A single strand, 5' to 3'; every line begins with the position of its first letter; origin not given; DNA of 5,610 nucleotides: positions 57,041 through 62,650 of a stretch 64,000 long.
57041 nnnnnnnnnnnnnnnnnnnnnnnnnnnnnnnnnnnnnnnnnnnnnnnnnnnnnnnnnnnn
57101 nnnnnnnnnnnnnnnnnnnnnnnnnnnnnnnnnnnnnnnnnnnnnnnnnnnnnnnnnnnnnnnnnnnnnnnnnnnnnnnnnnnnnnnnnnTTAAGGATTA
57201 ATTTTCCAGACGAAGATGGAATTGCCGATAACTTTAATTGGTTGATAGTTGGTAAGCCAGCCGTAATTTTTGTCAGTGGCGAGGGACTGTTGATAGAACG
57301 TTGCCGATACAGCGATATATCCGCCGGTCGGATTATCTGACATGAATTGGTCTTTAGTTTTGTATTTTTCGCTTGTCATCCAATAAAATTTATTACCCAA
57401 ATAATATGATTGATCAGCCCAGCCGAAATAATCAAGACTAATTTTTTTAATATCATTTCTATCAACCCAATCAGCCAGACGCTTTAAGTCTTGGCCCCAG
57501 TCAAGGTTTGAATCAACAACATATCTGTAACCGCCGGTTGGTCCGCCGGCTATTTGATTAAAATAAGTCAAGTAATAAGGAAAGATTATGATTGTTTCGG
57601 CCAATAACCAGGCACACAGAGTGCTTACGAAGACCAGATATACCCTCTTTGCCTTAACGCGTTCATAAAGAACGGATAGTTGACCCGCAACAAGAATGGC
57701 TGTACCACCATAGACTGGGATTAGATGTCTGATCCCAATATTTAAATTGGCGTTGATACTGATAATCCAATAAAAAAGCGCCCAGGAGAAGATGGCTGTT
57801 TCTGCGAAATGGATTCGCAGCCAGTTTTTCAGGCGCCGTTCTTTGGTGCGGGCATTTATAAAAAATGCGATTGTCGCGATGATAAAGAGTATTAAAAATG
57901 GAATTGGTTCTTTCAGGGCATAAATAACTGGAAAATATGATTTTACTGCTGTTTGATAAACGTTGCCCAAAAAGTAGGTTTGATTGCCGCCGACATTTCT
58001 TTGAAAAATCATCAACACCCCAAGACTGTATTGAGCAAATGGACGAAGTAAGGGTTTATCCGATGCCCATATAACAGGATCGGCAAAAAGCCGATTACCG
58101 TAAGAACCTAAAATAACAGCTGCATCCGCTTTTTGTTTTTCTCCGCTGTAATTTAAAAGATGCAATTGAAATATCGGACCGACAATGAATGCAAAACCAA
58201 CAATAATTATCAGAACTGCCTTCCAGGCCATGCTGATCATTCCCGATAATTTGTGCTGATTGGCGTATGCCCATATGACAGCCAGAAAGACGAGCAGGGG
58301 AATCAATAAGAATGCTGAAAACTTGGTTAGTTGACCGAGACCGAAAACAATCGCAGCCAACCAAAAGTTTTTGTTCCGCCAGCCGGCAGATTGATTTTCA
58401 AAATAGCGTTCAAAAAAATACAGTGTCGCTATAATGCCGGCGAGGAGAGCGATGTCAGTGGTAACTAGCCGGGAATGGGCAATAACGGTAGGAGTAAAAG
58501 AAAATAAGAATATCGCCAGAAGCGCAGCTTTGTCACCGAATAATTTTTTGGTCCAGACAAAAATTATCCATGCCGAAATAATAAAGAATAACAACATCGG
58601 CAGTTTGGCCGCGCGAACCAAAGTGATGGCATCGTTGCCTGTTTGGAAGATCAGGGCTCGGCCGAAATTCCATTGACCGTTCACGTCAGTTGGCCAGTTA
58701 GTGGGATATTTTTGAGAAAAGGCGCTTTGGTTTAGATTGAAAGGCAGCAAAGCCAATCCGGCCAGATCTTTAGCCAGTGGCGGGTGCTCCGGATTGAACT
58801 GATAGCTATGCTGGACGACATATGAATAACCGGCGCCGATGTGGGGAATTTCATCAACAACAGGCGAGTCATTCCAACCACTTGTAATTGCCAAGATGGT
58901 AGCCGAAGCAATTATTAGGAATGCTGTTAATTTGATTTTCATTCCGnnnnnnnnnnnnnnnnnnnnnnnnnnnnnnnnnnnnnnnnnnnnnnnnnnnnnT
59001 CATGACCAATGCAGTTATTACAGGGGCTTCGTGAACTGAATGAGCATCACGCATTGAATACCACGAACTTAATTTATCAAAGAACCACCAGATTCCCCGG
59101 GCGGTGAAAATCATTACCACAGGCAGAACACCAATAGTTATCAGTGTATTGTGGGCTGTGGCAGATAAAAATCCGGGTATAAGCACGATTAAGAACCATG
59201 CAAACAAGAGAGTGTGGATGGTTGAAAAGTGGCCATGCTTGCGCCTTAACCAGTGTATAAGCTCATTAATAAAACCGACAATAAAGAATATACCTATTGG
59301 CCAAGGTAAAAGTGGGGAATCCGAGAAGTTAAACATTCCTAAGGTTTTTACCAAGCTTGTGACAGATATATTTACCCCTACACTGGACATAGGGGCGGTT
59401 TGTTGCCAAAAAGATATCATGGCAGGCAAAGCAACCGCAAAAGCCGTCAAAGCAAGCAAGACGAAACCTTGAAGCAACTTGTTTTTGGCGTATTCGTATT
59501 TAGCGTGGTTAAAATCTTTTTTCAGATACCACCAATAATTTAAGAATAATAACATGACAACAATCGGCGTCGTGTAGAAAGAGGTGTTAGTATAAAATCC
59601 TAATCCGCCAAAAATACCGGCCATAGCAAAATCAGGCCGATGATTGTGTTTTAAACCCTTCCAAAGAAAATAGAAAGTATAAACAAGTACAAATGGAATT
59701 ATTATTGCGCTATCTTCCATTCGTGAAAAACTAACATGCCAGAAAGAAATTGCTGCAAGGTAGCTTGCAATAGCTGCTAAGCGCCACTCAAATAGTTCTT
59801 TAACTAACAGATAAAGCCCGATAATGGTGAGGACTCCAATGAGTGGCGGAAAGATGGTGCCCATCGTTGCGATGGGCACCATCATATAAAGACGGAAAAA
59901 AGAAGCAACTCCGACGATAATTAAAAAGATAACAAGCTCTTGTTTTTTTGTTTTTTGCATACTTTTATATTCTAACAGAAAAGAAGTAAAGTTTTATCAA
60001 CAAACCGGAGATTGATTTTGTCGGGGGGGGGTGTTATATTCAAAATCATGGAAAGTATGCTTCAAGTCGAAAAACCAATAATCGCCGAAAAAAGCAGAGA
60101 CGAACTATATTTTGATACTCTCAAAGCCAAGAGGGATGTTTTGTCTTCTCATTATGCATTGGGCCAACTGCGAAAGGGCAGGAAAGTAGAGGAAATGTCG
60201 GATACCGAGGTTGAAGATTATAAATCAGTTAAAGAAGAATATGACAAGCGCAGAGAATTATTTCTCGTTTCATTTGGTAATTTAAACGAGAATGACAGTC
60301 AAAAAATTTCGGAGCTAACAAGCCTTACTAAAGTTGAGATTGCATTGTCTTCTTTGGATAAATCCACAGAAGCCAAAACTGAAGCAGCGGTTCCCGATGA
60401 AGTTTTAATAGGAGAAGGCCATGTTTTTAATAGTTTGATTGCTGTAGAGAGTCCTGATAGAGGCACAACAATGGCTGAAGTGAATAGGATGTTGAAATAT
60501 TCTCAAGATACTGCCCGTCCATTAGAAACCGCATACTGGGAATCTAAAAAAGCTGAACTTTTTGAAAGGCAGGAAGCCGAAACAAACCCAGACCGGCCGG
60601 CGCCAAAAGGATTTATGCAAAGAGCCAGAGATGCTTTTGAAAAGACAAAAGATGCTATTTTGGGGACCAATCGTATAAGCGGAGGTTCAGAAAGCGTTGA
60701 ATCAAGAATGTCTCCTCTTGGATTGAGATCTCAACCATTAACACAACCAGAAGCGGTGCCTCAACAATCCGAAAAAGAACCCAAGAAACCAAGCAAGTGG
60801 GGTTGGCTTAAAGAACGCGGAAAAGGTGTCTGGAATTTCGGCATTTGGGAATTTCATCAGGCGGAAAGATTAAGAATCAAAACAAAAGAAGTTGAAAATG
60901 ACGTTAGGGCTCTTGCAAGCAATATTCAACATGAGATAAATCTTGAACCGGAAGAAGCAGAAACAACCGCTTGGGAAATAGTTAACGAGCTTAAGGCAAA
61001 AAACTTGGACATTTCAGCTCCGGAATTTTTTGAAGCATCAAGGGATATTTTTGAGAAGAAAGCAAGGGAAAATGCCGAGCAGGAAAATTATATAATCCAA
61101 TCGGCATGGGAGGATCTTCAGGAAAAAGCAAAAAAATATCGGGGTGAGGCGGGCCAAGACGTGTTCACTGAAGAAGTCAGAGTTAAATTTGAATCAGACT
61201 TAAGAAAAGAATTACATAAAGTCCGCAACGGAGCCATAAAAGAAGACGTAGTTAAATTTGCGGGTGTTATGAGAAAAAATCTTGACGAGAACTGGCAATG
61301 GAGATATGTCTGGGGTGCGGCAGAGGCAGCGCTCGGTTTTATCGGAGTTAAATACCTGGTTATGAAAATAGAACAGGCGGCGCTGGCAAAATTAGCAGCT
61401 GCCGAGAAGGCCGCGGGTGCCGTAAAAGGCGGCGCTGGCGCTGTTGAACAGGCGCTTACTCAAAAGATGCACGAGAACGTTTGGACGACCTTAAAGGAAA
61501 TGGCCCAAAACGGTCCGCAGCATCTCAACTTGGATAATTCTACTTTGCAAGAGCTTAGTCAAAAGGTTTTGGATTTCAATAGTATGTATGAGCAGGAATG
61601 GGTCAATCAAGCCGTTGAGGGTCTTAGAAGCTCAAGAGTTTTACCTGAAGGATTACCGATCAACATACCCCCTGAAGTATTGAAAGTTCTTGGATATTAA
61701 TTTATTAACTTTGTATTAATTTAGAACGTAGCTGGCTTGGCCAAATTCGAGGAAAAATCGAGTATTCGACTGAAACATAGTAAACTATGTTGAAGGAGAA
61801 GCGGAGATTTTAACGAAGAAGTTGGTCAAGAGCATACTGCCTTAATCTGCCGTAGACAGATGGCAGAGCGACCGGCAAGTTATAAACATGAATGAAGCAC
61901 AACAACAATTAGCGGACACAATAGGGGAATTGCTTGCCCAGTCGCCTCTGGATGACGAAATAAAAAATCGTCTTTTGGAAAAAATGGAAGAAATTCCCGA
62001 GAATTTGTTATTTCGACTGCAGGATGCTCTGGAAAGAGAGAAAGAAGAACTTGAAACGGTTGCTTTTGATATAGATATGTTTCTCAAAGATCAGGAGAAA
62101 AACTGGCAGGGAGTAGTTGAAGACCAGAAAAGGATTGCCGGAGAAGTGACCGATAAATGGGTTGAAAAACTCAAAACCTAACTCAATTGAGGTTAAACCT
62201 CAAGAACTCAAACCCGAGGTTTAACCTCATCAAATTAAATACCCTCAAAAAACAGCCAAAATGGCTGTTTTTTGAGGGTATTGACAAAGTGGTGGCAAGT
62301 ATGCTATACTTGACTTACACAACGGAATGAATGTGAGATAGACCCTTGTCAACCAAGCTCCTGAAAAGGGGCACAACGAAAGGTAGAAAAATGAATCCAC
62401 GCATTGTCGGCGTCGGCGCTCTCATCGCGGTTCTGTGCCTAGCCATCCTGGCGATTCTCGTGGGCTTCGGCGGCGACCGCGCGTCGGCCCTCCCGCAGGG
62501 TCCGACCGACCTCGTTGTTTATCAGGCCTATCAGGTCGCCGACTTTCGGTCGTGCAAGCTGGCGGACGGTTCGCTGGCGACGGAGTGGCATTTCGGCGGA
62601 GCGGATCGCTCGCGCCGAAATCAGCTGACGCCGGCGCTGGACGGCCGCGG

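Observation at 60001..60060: Second G9 homopolymer located in the promoter spacer of a divergently oriented hypothetical gene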

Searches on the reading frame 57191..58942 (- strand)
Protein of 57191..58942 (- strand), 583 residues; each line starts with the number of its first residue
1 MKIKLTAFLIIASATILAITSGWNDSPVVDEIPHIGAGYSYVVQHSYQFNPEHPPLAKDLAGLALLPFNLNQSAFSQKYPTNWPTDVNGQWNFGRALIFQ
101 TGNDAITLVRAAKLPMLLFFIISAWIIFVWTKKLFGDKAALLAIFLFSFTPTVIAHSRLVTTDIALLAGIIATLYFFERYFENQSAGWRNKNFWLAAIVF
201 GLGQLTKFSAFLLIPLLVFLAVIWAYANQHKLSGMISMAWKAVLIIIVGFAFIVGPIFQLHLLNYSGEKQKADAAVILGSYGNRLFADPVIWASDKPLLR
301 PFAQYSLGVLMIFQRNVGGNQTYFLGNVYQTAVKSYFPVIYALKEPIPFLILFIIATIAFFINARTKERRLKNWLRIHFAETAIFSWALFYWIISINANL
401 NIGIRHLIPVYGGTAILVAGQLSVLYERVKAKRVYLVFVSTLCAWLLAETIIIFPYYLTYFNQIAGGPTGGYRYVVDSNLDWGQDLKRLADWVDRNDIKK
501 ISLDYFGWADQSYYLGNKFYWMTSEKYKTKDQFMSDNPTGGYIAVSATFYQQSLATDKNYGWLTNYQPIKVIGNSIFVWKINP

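Call 10: search_protein_families(library=pfam, proteins=[window:57191-58942:-], max_evalue=0.01)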
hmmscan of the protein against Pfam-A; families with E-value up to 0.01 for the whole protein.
window:57191-58942:- (583 aa): 2 families
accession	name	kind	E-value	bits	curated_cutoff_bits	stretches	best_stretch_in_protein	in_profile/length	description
PF13231.12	PMT_2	-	3.3e-15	57.1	26.1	1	111-250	23-154/160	Dolichyl-phosphate-mannose-protein mannosyltransferase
PF02366.24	PMT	-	1e-14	55.1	22.7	1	20-253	14-228/245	Dolichyl-phosphate-mannose-protein mannosyltransferase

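Call 33: search_protein_families(library=ncbifam, proteins=[window:57191-58942:-], max_evalue=0.01)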
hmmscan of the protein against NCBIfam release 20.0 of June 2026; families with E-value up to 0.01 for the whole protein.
window:57191-58942:- (583 aa): 1 family
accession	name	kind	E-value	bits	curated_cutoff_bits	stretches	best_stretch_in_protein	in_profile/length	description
TIGR03663.1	TIGR03663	subfamily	2.3e-06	26.9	126.25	1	117-233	78-187/435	flippase activity-associated protein Agl23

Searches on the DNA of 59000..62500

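Call 63: search_rna_families(source=window, start=59000, end=62500, threshold=evalue, max_evalue=1)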
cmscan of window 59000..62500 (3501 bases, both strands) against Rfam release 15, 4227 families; matches with E-value up to 1: 5.
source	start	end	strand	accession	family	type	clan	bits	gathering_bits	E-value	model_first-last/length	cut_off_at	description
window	62128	62284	+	RF00125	IS128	Gene; sRNA;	-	24.6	80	0.044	1-209/209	no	IS128 RNA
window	62235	62286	+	RF03601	MIR7993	Gene; miRNA;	-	24.6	100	0.27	1-138/138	no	MIR7993 microRNA precursor family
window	62238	62282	-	RF03802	MIR5649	Gene; miRNA;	-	22.8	100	0.31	1-101/101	no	MIR5649 microRNA precursor family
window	62238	62282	+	RF03802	MIR5649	Gene; miRNA;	-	22.6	100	0.35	1-101/101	no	MIR5649 microRNA precursor family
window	62237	62283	+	RF04258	mir-994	Gene; miRNA;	-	22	93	0.49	1-81/81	no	mir-994 microRNA precursor family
